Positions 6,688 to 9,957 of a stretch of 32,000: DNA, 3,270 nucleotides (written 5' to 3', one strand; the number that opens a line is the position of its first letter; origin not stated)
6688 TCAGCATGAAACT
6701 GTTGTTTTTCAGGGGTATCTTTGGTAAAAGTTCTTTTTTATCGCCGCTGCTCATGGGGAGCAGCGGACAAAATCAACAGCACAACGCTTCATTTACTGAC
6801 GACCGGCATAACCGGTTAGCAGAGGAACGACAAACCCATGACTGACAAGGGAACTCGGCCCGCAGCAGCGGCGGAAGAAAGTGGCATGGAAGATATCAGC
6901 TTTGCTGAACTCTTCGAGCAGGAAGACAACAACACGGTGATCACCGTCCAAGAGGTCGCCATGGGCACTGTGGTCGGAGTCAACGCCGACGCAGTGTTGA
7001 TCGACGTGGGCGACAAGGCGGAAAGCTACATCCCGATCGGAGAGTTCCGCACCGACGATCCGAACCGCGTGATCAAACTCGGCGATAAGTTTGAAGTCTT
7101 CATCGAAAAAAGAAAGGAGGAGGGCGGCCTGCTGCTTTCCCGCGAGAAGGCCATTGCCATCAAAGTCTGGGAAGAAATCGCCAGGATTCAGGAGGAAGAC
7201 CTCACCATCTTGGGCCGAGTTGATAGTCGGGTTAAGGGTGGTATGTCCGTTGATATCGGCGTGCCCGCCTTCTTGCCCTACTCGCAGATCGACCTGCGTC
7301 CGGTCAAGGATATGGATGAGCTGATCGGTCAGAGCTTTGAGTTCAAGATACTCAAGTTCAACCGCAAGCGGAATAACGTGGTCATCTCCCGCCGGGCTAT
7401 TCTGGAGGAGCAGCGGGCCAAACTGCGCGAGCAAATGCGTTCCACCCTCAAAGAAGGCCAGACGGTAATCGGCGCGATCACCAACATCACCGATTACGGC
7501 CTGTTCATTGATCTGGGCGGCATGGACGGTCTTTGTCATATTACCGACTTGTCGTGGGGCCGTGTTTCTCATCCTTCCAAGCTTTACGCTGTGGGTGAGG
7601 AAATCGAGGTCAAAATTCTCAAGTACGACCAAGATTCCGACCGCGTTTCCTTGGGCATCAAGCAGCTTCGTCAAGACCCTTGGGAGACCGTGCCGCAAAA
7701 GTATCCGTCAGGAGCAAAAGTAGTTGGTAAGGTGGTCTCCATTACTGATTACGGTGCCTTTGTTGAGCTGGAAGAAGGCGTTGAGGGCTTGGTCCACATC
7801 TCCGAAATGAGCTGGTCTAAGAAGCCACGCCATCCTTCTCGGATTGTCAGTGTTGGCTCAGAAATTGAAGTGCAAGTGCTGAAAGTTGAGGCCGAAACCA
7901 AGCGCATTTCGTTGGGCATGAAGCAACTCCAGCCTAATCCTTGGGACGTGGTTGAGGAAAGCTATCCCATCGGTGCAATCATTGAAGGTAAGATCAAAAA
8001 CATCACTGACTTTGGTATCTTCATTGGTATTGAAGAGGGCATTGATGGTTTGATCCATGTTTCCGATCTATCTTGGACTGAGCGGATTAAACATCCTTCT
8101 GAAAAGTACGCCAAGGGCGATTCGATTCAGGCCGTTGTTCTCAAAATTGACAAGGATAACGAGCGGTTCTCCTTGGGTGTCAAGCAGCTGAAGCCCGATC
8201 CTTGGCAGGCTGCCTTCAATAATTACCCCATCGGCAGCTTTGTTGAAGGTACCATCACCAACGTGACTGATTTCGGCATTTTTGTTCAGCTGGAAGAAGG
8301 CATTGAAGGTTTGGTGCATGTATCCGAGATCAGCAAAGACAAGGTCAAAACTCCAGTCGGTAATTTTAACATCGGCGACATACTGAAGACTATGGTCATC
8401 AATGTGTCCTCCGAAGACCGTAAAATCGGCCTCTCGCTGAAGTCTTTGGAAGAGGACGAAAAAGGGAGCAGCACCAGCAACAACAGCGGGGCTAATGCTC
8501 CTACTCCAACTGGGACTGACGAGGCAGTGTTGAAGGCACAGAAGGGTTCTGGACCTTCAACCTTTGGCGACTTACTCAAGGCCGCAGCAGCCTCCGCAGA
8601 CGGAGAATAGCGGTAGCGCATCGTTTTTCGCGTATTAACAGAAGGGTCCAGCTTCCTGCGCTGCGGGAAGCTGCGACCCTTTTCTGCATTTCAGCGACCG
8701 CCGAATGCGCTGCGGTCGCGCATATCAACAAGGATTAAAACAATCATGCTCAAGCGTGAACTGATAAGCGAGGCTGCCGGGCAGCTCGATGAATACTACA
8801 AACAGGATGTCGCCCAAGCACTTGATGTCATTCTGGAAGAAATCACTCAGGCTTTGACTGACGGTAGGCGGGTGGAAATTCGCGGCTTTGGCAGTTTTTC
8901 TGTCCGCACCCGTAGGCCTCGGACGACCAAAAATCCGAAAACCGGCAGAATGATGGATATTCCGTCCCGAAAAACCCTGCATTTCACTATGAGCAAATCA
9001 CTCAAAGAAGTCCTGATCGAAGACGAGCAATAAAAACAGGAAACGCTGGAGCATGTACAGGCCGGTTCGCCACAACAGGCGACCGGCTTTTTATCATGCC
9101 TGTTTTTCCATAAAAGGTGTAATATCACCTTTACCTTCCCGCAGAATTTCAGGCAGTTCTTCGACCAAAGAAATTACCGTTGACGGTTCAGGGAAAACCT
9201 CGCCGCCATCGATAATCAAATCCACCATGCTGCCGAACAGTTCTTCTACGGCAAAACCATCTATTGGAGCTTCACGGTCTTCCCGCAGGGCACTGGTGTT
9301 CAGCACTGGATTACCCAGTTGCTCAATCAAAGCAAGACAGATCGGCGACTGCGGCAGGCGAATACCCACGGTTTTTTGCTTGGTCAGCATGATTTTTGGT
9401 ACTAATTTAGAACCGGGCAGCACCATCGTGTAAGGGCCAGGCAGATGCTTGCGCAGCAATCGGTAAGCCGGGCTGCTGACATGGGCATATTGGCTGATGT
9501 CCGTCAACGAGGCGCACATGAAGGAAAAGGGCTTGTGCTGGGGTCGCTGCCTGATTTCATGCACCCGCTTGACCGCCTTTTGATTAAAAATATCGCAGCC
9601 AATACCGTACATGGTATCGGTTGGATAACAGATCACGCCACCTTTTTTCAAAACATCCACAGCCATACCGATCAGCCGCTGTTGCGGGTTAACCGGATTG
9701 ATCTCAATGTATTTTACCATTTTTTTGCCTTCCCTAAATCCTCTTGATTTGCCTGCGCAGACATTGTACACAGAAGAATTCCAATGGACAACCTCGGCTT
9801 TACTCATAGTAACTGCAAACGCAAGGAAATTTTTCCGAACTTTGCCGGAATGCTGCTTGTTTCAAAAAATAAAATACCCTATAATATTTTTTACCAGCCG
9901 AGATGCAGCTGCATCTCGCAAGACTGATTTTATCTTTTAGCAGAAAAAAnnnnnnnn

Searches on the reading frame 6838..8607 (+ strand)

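Call 17: search_protein_families(library=pfam, proteins=[window:6838-8607:+], max_evalue=0.001)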
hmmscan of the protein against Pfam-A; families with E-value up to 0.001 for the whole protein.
window:6838-8607:+ (590 aa): 6 families
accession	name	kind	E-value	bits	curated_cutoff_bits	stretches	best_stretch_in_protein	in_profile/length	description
PF00575.29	S1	-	2.1e-93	307.2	22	6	289-362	2-74/74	S1 RNA binding domain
PF23459.1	S1_RRP5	-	3.6e-24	85.5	27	2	466-534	4-72/72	RRP5 S1 domain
PF21710.3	Spt6_S1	-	3.3e-17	63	27.5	1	374-441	12-79/91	Spt6, S1/OB domain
PF13509.12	S1_2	-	1.1e-08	35.5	21.8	0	465-500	1-36/61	S1 domain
PF17092.11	PCB_OB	-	3.8e-06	28.1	27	0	288-348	27-98/111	Penicillin-binding protein OB-like domain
PF24353.1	DUF7513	-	0.00073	19.8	27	0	243-277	15-47/81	Domain of unknown function (DUF7513)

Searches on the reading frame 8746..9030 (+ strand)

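Call 17: search_protein_families(library=pfam, proteins=[window:8746-9030:+], max_evalue=0.001)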
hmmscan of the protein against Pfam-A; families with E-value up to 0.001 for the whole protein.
window:8746-9030:+ (95 aa): 2 families
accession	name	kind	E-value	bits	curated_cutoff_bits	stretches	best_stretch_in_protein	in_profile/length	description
PF00216.26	Bac_DNA_binding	-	1.1e-27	96.5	22.4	1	1-89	1-88/90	Bacterial DNA-binding protein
PF18291.6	HU-HIG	-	1.5e-07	31.9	26.2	1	19-90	49-118/125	HU domain fused to wHTH, Ig, or Glycine-rich motif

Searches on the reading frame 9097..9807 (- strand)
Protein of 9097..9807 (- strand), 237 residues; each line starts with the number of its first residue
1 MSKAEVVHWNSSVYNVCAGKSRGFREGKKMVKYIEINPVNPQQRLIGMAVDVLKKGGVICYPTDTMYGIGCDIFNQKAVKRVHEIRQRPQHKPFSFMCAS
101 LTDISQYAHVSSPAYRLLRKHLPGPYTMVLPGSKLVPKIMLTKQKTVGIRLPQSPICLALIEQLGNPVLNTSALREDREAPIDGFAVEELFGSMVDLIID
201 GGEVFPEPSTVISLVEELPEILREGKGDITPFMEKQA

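Call 17: search_protein_families(library=pfam, proteins=[window:9097-9807:-], max_evalue=0.001)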
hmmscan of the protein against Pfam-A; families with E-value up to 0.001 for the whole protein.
window:9097-9807:- (237 aa): 1 family
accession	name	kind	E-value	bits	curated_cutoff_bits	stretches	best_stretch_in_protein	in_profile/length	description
PF01300.24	Sua5_yciO_yrdC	-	4.6e-56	189.6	25.1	1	52-225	2-178/178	Telomere recombination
